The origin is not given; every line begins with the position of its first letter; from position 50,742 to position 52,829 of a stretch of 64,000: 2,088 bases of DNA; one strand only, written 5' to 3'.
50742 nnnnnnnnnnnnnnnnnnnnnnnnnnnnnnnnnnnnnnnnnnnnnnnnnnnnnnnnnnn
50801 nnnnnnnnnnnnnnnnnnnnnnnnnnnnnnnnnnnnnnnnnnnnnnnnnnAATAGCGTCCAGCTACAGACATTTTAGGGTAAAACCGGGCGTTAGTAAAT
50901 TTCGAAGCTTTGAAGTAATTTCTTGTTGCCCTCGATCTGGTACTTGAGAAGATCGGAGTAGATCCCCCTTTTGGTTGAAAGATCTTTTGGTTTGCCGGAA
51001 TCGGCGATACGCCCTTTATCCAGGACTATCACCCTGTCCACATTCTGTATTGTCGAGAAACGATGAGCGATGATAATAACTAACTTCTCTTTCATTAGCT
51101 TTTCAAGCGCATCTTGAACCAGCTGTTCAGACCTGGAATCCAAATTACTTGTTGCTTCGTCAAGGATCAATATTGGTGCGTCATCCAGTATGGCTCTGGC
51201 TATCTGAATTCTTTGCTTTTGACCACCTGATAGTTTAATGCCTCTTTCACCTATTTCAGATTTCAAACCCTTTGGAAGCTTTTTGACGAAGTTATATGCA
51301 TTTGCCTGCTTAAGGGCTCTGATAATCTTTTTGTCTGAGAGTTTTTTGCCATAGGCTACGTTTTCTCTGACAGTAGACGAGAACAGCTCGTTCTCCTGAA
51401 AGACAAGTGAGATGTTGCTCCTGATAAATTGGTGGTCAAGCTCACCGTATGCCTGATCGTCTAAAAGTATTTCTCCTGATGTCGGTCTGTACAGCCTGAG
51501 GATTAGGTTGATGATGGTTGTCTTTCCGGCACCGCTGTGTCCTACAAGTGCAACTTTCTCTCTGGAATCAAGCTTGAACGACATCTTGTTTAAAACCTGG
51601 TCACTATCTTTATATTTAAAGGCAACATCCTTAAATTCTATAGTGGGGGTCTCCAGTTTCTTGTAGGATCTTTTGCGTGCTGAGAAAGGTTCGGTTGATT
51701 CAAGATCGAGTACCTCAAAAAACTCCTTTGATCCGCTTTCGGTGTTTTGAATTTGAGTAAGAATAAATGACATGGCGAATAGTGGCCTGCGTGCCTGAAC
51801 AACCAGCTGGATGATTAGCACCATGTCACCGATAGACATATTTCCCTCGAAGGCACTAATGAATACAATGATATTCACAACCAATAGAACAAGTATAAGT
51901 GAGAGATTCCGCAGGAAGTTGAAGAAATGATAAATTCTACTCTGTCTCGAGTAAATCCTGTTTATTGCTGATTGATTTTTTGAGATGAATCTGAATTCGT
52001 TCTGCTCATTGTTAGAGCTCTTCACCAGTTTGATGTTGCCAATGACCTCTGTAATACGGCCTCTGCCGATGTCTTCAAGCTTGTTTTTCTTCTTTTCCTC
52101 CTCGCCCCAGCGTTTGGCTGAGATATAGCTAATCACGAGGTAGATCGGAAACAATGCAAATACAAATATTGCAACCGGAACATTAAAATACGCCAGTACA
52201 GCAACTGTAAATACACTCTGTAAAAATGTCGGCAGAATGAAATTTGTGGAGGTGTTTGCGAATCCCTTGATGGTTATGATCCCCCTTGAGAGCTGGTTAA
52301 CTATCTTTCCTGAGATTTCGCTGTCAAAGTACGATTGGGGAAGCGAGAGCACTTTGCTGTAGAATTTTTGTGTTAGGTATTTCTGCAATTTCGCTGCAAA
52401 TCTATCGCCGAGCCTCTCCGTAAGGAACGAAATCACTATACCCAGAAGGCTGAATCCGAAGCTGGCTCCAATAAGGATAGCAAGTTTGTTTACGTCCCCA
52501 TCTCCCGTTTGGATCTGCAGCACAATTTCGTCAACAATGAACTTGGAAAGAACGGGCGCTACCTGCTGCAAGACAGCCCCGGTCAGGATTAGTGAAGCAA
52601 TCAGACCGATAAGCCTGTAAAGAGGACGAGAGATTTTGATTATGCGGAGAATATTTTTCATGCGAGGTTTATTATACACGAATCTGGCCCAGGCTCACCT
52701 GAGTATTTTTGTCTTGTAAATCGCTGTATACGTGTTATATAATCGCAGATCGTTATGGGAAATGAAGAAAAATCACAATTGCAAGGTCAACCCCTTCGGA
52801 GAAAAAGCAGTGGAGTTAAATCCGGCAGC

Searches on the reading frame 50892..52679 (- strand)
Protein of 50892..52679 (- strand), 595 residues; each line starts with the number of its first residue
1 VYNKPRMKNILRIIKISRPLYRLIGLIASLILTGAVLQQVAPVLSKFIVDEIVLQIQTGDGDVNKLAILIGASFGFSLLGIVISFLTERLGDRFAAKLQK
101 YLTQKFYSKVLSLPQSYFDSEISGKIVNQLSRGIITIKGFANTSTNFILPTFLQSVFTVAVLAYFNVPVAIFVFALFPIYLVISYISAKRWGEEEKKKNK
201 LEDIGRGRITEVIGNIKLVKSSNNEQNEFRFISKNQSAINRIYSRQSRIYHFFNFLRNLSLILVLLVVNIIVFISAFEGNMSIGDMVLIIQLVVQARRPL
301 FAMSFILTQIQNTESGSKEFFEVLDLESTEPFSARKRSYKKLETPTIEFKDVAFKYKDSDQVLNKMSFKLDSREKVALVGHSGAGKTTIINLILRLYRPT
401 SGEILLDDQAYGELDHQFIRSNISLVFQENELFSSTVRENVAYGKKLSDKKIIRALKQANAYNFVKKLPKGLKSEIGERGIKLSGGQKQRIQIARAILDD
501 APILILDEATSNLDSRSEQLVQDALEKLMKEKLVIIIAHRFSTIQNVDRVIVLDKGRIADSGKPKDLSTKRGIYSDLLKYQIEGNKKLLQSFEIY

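Call 17: search_protein_families(library=pfam, proteins=[window:50892-52679:-], max_evalue=0.001)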
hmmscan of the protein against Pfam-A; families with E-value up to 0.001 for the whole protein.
window:50892-52679:- (595 aa): 5 families
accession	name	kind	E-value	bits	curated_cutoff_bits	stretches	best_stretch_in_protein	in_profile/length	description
PF00005.33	ABC_tran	-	5.8e-35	121.3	25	1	363-511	1-137/137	ABC transporter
PF00664.28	ABC_membrane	-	1.4e-26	94.3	28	1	31-298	8-272/274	ABC transporter transmembrane region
PF02463.25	SMC_N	-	2.7e-08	33.9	40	1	375-553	26-211/220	RecF/RecN/SMC N terminal domain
PF13191.12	AAA_16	-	0.00012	23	32.6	1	374-529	25-160/167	AAA ATPase domain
PF03193.22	RsgA_GTPase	-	0.00017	21.9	30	1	324-395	63-128/174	RsgA GTPase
